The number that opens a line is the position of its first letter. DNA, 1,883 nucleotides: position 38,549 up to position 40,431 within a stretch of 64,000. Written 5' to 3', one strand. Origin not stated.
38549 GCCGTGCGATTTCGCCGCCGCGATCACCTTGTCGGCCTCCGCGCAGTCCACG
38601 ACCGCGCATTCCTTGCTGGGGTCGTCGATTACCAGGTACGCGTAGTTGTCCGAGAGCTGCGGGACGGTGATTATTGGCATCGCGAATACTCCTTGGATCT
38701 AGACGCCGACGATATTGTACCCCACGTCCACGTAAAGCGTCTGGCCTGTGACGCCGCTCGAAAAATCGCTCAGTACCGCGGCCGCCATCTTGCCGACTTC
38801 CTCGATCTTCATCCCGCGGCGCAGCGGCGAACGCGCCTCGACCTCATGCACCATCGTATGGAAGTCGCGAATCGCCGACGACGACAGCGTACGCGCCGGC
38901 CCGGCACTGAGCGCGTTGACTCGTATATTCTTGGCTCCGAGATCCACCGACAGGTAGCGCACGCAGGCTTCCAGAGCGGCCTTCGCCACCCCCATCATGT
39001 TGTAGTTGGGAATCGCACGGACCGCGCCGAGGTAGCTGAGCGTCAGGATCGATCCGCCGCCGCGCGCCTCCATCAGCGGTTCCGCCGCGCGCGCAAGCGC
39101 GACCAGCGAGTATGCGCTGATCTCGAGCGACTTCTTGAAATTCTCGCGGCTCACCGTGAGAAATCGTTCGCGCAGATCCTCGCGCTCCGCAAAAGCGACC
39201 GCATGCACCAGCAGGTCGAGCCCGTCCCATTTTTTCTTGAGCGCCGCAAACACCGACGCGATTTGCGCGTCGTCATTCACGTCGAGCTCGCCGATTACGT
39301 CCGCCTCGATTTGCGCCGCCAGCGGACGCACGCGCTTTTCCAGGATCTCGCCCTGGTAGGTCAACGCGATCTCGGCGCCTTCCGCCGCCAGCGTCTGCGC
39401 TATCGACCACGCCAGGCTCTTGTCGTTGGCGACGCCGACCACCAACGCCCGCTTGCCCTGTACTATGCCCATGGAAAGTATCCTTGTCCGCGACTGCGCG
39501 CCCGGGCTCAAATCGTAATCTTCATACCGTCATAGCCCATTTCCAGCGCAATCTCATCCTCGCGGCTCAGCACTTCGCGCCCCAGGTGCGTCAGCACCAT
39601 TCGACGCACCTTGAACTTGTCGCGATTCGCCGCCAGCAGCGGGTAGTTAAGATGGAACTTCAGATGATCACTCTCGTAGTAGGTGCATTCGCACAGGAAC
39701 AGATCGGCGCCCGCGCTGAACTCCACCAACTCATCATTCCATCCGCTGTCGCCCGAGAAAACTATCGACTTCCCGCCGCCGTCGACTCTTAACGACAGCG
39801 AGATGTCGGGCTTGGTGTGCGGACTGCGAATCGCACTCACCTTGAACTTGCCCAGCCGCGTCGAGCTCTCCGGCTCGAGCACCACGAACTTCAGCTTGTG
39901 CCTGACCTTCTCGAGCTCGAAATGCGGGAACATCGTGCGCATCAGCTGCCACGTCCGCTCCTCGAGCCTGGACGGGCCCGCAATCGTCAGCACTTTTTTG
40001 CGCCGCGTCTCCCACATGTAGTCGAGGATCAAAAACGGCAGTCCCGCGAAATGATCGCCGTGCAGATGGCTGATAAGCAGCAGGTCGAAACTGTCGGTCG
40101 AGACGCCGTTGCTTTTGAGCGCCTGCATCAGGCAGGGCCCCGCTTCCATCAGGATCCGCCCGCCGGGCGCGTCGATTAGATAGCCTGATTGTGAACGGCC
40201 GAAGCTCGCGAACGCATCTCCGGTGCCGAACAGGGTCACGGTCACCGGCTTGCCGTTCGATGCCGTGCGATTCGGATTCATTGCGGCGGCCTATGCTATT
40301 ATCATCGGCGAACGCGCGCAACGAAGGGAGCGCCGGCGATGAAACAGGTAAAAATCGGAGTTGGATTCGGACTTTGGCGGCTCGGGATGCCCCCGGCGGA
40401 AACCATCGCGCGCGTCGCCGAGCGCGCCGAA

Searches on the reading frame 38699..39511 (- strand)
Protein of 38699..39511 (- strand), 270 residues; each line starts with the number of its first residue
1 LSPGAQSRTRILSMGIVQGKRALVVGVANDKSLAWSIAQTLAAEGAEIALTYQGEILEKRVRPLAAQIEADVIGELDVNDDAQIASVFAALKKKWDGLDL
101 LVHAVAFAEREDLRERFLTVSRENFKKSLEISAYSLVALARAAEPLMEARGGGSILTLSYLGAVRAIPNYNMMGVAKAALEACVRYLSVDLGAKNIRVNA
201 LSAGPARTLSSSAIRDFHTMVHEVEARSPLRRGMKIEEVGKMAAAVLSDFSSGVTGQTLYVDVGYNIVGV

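Call 59: search_protein_families(library=pfam, proteins=[window:38699-39511:-], max_evalue=0.001)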
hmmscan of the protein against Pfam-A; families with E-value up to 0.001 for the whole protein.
window:38699-39511:- (270 aa): 2 families
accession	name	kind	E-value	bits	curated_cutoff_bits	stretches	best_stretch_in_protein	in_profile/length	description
PF13561.12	adh_short_C2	-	8.5e-84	281.2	27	1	26-266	1-236/236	Enoyl-(Acyl carrier protein) reductase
PF00106.31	adh_short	-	2e-22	80.1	26.6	1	21-213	2-189/195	short chain dehydrogenase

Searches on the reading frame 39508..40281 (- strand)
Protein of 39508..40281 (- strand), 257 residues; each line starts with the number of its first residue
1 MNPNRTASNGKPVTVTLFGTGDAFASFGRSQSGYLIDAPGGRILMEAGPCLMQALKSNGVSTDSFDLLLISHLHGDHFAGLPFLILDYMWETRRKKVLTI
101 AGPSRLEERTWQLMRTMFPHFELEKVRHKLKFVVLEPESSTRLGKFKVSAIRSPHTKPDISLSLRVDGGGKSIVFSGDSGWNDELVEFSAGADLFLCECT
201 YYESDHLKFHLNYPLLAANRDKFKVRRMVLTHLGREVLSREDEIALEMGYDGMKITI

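Call 59: search_protein_families(library=pfam, proteins=[window:39508-40281:-], max_evalue=0.001)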
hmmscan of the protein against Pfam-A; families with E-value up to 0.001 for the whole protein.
window:39508-40281:- (257 aa): 3 families
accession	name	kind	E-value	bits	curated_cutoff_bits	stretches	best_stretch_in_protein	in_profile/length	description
PF12706.13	Lactamase_B_2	-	9.2e-21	74.8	27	1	42-232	2-199/200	Beta-lactamase superfamily domain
PF00753.33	Lactamase_B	-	6.9e-10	39.6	22.7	1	30-190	5-161/196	Metallo-beta-lactamase superfamily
PF23023.1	Anti-Pycsar_Apyc1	-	9.9e-06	25.6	50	1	15-204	5-195/250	Anti-Pycsar protein Apyc1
